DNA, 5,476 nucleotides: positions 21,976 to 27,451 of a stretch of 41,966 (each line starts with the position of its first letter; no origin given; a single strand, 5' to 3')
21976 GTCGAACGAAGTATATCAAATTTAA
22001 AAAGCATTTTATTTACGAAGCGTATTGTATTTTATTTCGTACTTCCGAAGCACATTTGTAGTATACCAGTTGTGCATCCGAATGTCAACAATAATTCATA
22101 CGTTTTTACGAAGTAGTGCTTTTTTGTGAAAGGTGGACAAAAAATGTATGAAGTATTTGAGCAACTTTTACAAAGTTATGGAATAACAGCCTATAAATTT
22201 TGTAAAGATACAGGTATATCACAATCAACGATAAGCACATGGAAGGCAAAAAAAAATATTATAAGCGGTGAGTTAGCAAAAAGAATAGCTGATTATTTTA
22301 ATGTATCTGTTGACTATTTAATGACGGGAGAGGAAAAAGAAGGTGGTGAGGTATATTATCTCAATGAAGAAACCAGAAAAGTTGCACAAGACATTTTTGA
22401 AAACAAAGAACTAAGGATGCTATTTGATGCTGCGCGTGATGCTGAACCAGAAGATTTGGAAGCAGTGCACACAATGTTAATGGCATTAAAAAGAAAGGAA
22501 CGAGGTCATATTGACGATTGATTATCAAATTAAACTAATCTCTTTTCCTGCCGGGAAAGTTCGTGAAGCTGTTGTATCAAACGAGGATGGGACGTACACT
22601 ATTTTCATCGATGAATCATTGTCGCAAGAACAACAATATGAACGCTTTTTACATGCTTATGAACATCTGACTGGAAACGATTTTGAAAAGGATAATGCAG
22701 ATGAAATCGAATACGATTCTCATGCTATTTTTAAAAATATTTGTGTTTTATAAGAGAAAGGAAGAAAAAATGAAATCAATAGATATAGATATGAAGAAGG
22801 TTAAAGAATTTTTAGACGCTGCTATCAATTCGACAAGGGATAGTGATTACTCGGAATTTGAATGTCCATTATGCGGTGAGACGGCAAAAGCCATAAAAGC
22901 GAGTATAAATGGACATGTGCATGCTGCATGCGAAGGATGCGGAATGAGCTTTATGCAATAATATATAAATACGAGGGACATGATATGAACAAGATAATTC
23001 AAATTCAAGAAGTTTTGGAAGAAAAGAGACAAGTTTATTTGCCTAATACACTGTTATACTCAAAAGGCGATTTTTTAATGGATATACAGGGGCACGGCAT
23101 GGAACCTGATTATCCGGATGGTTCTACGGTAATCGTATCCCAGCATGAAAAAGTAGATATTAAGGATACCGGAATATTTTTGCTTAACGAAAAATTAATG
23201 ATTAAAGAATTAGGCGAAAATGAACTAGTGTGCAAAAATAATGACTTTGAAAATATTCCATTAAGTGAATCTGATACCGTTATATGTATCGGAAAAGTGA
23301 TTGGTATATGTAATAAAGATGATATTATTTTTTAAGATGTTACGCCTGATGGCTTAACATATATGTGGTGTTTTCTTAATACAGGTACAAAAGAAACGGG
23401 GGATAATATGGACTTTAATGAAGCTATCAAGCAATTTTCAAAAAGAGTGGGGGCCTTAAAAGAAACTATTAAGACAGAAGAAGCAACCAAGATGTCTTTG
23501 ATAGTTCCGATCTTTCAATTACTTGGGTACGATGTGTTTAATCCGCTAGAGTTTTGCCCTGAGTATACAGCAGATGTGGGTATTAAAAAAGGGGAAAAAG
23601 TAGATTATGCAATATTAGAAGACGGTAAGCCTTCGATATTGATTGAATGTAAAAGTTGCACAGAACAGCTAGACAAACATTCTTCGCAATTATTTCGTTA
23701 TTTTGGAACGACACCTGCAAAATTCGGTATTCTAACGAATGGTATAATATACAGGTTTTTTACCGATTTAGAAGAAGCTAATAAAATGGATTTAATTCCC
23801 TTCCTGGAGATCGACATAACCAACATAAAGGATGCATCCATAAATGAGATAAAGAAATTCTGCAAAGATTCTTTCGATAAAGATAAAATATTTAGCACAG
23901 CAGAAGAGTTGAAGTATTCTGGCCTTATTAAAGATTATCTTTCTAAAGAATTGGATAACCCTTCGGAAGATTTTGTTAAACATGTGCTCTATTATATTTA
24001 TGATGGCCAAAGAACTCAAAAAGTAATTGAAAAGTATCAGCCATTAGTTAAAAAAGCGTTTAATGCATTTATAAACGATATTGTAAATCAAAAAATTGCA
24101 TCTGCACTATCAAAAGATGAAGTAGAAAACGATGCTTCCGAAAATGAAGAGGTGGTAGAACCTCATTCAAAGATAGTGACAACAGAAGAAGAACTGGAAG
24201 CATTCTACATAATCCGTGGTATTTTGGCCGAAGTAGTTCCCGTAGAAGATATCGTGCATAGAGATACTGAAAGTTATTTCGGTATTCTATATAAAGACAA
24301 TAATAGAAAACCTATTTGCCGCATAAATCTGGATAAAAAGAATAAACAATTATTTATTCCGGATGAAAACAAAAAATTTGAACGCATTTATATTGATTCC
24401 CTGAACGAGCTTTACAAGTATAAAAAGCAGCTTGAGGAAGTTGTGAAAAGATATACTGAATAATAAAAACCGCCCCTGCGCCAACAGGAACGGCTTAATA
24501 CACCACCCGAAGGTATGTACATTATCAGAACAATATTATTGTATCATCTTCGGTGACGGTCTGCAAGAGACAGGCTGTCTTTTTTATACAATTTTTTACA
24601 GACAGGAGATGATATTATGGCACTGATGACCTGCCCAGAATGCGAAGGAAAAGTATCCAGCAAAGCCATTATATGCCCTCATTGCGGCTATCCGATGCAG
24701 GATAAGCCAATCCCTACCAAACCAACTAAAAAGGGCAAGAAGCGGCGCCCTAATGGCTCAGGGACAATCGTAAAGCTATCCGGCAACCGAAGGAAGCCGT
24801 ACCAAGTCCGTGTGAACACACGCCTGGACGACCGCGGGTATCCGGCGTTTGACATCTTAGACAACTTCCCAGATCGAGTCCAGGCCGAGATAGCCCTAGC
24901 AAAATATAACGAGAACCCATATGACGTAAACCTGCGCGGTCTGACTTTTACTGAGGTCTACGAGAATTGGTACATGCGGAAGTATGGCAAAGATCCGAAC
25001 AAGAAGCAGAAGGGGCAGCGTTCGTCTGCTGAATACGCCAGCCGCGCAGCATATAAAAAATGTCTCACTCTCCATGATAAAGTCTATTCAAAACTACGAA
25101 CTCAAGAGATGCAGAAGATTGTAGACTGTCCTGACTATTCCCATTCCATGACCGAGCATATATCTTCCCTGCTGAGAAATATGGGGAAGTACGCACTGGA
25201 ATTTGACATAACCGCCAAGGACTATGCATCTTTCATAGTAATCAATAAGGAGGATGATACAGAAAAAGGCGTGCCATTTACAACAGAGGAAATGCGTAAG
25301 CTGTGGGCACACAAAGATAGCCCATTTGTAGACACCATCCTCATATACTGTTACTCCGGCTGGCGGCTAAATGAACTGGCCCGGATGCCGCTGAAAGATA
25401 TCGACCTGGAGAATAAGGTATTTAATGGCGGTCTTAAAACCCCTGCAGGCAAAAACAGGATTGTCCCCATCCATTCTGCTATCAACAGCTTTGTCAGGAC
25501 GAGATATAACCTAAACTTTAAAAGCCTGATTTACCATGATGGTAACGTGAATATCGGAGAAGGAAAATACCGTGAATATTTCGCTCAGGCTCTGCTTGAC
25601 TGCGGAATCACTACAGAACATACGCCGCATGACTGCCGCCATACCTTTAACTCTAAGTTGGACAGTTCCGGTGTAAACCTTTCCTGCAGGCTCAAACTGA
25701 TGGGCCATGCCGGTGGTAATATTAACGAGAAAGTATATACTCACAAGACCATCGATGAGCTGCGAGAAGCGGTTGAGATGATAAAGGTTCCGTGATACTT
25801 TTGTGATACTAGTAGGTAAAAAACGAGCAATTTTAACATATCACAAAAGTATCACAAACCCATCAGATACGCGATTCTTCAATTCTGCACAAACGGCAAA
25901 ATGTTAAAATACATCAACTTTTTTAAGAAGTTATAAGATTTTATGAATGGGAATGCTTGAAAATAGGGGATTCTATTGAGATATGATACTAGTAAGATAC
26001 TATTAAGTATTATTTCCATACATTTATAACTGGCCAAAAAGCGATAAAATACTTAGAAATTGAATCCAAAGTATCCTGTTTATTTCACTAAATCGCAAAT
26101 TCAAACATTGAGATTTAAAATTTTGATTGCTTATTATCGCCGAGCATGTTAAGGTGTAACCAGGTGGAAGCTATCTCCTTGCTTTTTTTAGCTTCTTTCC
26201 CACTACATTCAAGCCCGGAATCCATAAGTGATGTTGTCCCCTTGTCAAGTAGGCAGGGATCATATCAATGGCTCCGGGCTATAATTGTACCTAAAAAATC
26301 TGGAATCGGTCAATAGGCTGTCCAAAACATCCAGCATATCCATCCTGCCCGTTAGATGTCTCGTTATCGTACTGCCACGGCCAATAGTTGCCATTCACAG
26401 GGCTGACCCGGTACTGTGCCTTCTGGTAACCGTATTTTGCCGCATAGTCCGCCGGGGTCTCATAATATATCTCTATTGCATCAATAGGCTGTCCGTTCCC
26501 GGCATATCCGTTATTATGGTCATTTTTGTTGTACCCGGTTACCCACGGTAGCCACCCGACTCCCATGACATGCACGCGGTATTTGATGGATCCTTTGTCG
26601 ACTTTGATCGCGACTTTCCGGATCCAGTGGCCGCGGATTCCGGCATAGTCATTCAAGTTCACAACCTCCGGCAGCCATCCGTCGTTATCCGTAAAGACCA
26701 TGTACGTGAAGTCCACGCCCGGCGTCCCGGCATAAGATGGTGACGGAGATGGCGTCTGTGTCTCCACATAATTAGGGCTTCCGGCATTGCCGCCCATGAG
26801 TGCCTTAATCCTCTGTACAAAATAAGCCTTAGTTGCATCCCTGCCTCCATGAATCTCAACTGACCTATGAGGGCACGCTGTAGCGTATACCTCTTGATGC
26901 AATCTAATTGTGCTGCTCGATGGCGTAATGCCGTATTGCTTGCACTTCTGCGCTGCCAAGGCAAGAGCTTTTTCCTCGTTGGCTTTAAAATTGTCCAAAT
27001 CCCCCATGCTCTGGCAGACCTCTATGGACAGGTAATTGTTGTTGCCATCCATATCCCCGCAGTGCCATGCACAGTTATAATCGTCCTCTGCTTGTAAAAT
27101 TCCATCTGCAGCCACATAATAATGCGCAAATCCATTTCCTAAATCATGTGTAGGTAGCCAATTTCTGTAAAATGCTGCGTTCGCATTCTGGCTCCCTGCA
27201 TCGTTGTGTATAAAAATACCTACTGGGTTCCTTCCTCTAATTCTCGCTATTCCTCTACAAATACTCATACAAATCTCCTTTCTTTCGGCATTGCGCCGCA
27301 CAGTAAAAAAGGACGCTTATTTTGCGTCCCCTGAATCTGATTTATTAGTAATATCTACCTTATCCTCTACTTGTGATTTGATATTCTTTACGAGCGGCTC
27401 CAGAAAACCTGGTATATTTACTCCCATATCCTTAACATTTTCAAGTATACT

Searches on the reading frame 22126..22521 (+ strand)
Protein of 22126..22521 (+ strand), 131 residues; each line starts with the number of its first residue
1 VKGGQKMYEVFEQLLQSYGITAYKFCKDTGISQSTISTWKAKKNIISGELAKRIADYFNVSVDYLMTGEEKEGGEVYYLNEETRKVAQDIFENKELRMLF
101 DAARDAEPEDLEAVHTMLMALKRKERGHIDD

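Call 25: search_protein_families(library=pfam, proteins=[window:22126-22521:+], max_evalue=0.001)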
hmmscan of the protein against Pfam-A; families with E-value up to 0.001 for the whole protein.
window:22126-22521:+ (131 aa): 4 families
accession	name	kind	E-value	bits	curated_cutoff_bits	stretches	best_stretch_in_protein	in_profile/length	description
PF01381.28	HTH_3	-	5.2e-10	39.7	23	1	13-65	3-55/55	Helix-turn-helix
PF07022.19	Phage_CI_repr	-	2.1e-08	34.8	22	1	10-71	2-63/65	Bacteriophage CI repressor helix-turn-helix domain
PF13443.12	HTH_26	-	9.8e-08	32.6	22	1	13-63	4-55/63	Cro/C1-type HTH DNA-binding domain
PF12844.13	HTH_19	-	1.3e-05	25.4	30.2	1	11-70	4-63/64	Helix-turn-helix domain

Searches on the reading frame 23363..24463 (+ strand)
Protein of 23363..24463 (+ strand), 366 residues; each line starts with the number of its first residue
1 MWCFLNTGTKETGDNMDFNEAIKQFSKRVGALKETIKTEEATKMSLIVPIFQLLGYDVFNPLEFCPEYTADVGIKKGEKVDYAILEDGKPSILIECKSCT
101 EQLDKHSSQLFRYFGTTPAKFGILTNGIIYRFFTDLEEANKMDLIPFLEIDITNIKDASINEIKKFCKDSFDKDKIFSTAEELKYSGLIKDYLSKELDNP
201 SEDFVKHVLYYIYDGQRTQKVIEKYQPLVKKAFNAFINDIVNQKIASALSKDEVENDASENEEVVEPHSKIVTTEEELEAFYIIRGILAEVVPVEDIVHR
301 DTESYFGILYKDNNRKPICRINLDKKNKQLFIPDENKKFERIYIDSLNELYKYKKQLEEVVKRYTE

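Call 25: search_protein_families(library=pfam, proteins=[window:23363-24463:+], max_evalue=0.001)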
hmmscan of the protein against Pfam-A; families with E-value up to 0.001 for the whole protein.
window:23363-24463:+ (366 aa): 2 families
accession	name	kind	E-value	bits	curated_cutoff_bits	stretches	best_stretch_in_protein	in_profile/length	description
PF04313.20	HSDR_N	-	6.6e-16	59.2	25.1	1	76-140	124-197/198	Type I restriction enzyme R protein N terminus (HSDR_N)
PF13588.12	HSDR_N_2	-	4.3e-08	33.6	25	1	65-140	25-104/110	Type I restriction enzyme R protein N terminus (HSDR_N)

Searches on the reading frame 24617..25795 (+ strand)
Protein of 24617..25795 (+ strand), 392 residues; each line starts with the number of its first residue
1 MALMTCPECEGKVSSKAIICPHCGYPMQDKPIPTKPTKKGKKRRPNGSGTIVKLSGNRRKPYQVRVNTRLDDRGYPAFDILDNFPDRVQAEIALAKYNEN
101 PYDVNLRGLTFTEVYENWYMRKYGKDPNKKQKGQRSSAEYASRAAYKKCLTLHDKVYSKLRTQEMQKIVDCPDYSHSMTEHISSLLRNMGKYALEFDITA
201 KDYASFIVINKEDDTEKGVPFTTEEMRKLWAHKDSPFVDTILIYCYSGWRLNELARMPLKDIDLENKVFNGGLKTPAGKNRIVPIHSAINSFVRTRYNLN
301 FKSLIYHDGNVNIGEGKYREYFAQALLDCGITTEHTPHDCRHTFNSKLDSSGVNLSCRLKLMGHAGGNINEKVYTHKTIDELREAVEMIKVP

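Call 25: search_protein_families(library=pfam, proteins=[window:24617-25795:+], max_evalue=0.001)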
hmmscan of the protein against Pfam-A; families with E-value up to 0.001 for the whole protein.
window:24617-25795:+ (392 aa): 3 families
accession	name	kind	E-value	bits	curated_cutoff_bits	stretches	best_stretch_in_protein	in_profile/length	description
PF00589.27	Phage_integrase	-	8.8e-16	58.6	27.1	1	241-378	28-169/172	Phage integrase family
PF13248.11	Zn_ribbon_3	-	1.3e-05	24.9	27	1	5-27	4-26/26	zinc-ribbon domain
PF10571.15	UPF0547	-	0.00012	22.6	29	1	5-25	2-22/26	Uncharacterised protein family UPF0547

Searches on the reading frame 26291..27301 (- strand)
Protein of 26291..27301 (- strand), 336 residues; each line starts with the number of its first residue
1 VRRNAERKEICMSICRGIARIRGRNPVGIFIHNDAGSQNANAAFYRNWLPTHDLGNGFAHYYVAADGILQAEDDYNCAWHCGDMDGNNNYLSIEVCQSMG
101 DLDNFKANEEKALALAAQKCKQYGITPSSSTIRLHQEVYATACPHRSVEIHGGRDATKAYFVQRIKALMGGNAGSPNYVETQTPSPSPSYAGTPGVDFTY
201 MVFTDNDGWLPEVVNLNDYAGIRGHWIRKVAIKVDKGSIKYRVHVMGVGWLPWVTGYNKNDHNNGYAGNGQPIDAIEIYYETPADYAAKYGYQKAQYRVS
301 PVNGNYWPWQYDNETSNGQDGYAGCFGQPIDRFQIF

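Call 25: search_protein_families(library=pfam, proteins=[window:26291-27301:-], max_evalue=0.001)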
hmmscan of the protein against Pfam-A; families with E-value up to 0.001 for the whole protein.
window:26291-27301:- (336 aa): 1 family
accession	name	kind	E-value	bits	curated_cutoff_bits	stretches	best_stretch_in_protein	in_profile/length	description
PF01510.30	Amidase_2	-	1.9e-17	64.2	26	1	23-145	2-130/131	N-acetylmuramoyl-L-alanine amidase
